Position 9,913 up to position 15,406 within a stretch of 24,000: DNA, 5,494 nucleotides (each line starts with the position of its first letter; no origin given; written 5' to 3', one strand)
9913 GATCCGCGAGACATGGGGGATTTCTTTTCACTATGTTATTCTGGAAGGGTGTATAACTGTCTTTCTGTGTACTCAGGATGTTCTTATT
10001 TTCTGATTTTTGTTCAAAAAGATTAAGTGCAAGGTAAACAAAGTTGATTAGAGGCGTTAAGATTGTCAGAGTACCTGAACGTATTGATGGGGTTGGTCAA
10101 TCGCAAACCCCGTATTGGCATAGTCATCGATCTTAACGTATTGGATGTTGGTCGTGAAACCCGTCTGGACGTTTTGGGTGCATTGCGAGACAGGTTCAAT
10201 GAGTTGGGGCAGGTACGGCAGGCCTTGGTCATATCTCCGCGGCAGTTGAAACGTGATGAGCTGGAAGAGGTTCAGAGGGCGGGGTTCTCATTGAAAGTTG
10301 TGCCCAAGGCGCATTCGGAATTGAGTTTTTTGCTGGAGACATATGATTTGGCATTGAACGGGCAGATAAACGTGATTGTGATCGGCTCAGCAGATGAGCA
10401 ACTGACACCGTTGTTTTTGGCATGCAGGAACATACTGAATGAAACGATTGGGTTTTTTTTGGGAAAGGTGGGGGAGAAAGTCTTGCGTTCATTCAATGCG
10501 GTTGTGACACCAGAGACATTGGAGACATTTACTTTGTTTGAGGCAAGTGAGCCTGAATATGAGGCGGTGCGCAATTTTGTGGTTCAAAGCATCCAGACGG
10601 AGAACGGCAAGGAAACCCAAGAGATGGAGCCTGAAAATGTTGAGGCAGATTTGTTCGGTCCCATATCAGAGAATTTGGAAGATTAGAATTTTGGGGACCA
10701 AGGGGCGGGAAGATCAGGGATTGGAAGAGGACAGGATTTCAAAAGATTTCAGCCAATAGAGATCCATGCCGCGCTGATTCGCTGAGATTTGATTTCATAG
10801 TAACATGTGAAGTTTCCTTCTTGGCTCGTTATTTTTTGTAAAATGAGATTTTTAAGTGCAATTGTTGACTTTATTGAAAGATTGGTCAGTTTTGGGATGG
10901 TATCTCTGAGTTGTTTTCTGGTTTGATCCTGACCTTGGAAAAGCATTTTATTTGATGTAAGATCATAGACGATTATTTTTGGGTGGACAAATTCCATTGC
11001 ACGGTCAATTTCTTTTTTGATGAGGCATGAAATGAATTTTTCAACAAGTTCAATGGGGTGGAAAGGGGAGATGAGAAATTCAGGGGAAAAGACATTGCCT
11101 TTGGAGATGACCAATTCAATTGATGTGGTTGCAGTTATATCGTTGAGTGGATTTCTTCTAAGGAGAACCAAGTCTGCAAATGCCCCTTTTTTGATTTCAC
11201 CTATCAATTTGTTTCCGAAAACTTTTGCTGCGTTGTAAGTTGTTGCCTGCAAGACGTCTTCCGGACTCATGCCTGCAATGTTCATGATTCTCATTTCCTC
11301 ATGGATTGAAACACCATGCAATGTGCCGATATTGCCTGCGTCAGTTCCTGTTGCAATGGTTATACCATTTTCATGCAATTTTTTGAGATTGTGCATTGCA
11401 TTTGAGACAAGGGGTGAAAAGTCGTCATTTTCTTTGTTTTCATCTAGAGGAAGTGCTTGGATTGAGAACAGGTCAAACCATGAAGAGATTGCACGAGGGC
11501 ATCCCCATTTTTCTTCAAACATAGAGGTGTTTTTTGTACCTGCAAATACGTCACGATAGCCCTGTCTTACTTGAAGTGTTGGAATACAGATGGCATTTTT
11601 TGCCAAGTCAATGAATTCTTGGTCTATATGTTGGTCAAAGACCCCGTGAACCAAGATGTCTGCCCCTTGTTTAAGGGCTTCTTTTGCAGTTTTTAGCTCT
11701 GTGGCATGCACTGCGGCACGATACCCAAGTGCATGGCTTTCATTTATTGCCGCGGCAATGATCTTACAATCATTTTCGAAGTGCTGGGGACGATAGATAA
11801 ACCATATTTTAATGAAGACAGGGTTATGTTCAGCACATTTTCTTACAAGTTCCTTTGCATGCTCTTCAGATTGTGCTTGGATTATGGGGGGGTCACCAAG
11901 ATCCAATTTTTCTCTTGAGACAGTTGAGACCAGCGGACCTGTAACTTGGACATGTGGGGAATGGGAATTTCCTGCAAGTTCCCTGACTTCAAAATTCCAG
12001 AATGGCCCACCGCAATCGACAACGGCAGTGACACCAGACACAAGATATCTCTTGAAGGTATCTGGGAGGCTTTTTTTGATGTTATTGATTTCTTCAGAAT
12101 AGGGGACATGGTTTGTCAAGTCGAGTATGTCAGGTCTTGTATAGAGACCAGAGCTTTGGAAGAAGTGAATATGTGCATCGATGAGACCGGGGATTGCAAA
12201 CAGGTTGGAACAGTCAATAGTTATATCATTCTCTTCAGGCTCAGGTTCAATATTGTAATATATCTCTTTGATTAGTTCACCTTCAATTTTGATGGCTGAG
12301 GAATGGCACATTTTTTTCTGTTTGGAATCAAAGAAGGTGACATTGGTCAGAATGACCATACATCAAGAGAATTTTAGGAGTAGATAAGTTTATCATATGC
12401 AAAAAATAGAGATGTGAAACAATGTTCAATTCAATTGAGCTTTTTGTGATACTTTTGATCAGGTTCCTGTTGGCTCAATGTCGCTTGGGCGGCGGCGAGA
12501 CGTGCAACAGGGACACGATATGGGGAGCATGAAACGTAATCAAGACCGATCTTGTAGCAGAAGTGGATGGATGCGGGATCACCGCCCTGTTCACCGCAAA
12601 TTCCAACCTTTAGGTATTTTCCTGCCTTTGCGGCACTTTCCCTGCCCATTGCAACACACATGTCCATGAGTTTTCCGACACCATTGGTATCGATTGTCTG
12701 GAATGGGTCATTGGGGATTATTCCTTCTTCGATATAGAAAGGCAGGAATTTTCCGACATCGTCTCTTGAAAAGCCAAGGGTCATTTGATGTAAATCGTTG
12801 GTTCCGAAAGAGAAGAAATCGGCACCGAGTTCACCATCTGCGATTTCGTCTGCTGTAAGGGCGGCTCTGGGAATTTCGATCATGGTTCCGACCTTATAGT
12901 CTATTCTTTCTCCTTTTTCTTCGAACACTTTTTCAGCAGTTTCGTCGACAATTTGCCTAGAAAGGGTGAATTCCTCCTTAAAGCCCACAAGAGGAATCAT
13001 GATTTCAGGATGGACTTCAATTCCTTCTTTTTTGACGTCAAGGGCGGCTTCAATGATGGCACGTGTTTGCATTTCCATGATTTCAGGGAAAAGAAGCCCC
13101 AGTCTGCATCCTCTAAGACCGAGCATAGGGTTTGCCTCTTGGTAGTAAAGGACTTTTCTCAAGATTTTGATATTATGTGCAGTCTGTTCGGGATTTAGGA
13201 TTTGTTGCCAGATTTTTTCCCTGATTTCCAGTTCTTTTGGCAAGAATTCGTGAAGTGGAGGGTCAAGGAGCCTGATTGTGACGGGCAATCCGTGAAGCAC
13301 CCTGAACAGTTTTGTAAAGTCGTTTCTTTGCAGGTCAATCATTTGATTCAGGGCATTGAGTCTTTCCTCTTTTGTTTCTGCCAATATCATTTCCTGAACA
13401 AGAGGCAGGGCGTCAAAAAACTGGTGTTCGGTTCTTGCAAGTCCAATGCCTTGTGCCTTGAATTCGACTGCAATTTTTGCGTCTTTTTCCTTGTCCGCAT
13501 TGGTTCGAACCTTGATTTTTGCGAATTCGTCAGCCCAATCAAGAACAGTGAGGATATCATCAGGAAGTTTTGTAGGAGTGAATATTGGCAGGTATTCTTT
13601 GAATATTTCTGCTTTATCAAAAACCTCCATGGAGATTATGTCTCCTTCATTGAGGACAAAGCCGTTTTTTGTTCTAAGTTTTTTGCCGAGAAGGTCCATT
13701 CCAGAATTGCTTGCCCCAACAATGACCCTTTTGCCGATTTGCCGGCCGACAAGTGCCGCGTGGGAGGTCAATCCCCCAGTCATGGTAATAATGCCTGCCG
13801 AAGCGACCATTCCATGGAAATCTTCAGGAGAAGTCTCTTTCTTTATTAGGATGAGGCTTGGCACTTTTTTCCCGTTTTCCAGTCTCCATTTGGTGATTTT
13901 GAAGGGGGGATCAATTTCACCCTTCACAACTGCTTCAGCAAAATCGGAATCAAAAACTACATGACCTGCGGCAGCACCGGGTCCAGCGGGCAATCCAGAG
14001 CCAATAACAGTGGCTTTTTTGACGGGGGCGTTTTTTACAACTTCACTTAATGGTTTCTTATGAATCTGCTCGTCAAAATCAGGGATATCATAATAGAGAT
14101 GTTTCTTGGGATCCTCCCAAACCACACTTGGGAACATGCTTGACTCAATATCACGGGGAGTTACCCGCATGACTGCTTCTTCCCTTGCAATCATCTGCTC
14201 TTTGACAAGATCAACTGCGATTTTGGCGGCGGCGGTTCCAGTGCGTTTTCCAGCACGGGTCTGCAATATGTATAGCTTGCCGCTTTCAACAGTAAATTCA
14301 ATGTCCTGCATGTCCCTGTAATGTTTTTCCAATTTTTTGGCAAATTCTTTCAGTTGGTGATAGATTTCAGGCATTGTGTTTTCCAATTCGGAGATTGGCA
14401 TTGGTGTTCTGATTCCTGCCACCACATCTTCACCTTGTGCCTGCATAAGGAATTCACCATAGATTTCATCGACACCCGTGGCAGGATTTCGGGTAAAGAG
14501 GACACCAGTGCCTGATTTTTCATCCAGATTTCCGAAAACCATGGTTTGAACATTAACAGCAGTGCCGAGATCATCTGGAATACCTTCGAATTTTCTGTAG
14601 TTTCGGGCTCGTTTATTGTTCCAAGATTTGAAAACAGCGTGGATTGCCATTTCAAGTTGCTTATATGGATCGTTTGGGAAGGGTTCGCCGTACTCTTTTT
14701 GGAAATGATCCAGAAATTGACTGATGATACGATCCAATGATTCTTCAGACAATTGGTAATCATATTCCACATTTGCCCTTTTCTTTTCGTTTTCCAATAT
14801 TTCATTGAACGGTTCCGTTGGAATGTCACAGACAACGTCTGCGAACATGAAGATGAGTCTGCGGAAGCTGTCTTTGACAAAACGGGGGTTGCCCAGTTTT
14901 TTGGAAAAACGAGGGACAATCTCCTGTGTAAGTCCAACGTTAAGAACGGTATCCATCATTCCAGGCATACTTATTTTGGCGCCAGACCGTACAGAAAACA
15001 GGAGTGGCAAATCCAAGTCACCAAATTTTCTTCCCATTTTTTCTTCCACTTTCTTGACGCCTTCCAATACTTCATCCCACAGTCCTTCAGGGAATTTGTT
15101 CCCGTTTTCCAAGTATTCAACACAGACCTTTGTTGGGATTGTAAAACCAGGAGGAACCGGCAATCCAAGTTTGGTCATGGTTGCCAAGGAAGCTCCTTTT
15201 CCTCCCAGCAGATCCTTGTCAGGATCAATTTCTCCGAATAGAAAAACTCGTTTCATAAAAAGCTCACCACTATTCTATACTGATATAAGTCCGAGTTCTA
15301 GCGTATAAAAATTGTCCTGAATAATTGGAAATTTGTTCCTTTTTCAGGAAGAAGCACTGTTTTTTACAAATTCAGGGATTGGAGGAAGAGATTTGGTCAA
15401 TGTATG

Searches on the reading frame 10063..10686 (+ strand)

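Call 10: search_protein_families(library=pfam, proteins=[window:10063-10686:+], max_evalue=0.01)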
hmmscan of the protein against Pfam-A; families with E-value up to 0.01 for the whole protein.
window:10063-10686:+ (207 aa): 1 family
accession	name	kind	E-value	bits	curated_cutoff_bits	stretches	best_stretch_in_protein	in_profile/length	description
PF01936.24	NYN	-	0.0017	19.3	24.2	1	17-123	1-115/145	NYN domain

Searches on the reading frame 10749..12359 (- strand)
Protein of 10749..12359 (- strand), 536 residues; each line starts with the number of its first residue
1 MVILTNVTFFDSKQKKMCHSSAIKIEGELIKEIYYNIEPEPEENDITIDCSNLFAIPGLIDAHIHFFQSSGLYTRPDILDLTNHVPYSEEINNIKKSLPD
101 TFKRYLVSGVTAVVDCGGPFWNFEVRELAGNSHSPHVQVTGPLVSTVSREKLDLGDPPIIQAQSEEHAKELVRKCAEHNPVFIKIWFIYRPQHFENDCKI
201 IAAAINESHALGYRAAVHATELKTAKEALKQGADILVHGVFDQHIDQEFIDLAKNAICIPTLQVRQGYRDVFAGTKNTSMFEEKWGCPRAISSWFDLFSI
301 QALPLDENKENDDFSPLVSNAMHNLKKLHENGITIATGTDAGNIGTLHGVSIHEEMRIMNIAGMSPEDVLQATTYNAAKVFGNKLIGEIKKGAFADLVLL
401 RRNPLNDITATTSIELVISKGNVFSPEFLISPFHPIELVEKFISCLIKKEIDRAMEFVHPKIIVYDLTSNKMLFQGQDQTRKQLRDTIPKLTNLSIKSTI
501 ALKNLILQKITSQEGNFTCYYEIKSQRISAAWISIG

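Call 11: search_protein_families(library=pfam, proteins=[window:10749-12359:-], max_evalue=0.01)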
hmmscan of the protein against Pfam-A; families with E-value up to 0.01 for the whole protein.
window:10749-12359:- (536 aa): 2 families
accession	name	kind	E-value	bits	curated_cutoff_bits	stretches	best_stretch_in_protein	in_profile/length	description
PF01979.26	Amidohydro_1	-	4.7e-27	95.6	25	1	55-423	2-344/345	Amidohydrolase family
PF07969.17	Amidohydro_3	-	7.7e-14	52.4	29.7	1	193-423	258-470/472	Amidohydrolase family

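Call 66: find_homologous_proteins(query=window:10749-12359:-, max_evalue=1e-80)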
Query window:10749-12359:- (536 aa): 3995 proteins with E <= 1e-80 among 8000 candidates; the best 120 are listed.
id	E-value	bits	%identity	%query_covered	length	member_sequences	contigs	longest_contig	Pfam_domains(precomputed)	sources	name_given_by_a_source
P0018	0.0e+0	1224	100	100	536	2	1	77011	PF07969.18,PF01979.27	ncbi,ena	-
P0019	1.7e-163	564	53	99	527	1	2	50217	PF07969.18,PF01979.27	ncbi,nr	ncbi:MAG: amidohydrolase [Methanobacteriota archaeon]|nr:MAG: amidohydrolase [Euryarchaeota archaeon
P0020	3.0e-162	559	51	99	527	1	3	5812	PF07969.18,PF01979.27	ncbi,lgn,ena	-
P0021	4.8e-154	532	50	99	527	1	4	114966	PF07969.18,PF01979.27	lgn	-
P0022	2.0e-146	507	47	99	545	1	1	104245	PF12680.14,PF07969.18,PF01979.27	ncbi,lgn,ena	-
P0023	7.3e-146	505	48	100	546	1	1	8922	PF12680.14,PF07969.18,PF01979.27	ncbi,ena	-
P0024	1.1e-143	498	46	99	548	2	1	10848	PF12680.14,PF07969.18,PF01979.27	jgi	-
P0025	7.9e-143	495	46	99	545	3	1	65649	PF07366.19,PF12680.14,PF07969.18,PF01979.27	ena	-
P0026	4.9e-139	483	45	99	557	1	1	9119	PF12680.14,PF07969.18,PF01979.27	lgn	-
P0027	2.8e-135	470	44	99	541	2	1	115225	PF07969.18,PF01979.27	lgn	-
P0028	9.7e-134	465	46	99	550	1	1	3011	PF12680.14,PF07969.18,PF01979.27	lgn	-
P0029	1.8e-129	451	46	91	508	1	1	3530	PF12680.14,PF07969.18,PF01979.27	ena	-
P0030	4.3e-129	450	42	99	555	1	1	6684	PF12680.14,PF07969.18,PF01979.27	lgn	-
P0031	1.5e-127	445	43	99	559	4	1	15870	PF12680.14,PF07969.18,PF01979.27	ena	-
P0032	2.5e-126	441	42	100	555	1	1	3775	PF12680.14,PF07969.18,PF01979.27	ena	-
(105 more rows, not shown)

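Call 67: find_encoding_contigs(protein=P0018, flank=10000, max_places=4)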
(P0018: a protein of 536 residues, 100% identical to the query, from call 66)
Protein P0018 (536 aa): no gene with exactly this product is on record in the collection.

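Call 91: find_encoding_contigs(protein=P0139, flank=10000, max_places=6)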
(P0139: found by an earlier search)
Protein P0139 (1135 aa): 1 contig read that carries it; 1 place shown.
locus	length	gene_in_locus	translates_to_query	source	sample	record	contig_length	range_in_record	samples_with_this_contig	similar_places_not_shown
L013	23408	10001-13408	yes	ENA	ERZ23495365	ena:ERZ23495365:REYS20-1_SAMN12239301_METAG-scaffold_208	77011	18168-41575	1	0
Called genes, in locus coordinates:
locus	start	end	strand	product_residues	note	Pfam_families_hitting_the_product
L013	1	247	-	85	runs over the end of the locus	-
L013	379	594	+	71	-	-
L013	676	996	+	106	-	PF03259:Robl_LC7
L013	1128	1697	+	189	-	PF00025:Arf, PF00503:G-alpha (faint), PF00071:Ras, PF08477:Roc (weak)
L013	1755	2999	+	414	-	-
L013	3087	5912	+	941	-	PF01326:PPDK_N, PF00391:PEP-utilizers, PF02896:PEP-utilizers_C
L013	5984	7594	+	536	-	PF01979:Amidohydro_1, PF07969:Amidohydro_3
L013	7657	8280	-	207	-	-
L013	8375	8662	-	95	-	-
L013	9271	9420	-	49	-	-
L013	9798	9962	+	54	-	-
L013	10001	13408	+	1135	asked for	-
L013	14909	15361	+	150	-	-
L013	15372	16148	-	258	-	PF01255:Prenyltransf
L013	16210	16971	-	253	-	PF03029:ATP_bind_1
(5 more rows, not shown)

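Call 94: find_encoding_contigs(protein=P0019, flank=10000, max_places=2)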
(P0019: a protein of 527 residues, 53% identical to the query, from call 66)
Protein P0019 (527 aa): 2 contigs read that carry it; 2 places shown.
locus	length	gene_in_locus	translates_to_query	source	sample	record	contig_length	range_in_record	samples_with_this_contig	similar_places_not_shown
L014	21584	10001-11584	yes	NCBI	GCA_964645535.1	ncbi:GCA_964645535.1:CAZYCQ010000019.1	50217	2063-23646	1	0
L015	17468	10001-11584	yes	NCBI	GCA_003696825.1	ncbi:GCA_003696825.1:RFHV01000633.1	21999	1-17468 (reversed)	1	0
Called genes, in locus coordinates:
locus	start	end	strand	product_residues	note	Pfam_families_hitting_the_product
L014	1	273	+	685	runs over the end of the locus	PF12838:Fer4_7 (faint), PF13484:Fer4_16 (faint), PF17179:Fer4_22 (faint), PF12797:Fer4_2 (weak), PF13183:Fer4_8, PF13187:Fer4_9, PF13237:Fer4_10, PF02754:CCG, +1 more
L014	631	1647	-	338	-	PF01137:RTC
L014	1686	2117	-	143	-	PF00380:Ribosomal_S9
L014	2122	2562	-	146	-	PF00572:Ribosomal_L13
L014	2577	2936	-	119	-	PF17135:Ribosomal_L18, PF00828:Ribosomal_L27A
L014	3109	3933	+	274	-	PF01193:RNA_pol_L, PF01000:RNA_pol_A_bac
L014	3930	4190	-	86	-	-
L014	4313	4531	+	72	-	PF01781:Ribosomal_L38e (weak)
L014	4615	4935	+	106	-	PF03259:Robl_LC7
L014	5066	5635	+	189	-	PF00025:Arf, PF00503:G-alpha (faint), PF00071:Ras, PF08477:Roc (weak)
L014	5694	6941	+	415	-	-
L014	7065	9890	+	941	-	PF01326:PPDK_N, PF00391:PEP-utilizers, PF02896:PEP-utilizers_C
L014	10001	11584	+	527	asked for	PF01979:Amidohydro_1, PF07969:Amidohydro_3 (weak)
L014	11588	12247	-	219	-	-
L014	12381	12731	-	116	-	-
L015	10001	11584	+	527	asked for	PF01979:Amidohydro_1, PF07969:Amidohydro_3 (weak)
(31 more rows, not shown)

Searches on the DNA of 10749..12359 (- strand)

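Call 96: search_rna_families(sources=[L014, L015], threshold=gathering)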
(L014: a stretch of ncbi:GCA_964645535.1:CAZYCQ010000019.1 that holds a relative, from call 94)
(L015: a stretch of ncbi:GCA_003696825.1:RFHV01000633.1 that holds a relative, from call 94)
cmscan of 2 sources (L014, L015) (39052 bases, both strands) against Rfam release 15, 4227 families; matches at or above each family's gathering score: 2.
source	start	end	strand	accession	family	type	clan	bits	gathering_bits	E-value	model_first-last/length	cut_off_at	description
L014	17023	17096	-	RF00005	tRNA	Gene; tRNA;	CL00001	59.6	29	1.4e-10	1-71/71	no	tRNA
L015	17023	17096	-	RF00005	tRNA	Gene; tRNA;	CL00001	59.6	29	1.4e-10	1-71/71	no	tRNA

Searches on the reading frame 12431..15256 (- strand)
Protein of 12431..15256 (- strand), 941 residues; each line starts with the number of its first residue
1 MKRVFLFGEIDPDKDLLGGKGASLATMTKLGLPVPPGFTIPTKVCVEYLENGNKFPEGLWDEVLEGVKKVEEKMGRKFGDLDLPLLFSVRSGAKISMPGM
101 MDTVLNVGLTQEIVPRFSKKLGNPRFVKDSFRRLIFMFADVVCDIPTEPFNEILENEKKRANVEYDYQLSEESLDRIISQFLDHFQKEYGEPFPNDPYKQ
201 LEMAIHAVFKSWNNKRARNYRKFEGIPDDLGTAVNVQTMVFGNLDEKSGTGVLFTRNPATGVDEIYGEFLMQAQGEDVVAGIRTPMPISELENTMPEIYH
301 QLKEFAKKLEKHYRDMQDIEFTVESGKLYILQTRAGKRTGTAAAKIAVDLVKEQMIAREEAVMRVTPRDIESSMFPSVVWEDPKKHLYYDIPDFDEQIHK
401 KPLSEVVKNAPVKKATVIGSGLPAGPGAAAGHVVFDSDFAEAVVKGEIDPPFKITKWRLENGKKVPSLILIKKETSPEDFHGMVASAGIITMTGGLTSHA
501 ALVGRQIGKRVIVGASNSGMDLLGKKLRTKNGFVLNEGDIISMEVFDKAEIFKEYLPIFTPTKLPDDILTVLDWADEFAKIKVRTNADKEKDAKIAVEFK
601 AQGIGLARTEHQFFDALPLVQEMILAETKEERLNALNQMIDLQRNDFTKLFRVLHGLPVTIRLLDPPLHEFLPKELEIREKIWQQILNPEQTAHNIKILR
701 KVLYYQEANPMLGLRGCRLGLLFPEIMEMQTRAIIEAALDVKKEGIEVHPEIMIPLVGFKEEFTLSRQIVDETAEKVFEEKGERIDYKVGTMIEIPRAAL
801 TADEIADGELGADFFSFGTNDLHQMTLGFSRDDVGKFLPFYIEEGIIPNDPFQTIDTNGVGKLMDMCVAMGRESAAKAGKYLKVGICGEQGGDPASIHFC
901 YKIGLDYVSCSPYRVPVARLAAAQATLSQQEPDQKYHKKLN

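Call 11: search_protein_families(library=pfam, proteins=[window:12431-15256:-], max_evalue=0.01)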
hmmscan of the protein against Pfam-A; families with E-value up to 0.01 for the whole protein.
window:12431-15256:- (941 aa): 3 families
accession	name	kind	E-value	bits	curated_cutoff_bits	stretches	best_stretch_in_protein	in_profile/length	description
PF02896.24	PEP-utilizers_C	-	1.6e-71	241.3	22.8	1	570-925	9-291/293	PEP-utilising enzyme, PEP-binding domain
PF01326.24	PPDK_N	-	1.8e-52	179.1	27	2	15-286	2-218/328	Pyruvate phosphate dikinase, AMP/ATP-binding domain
PF00391.29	PEP-utilizers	-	3.5e-14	52.6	23.1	1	468-519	5-56/72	PEP-utilising enzyme, mobile domain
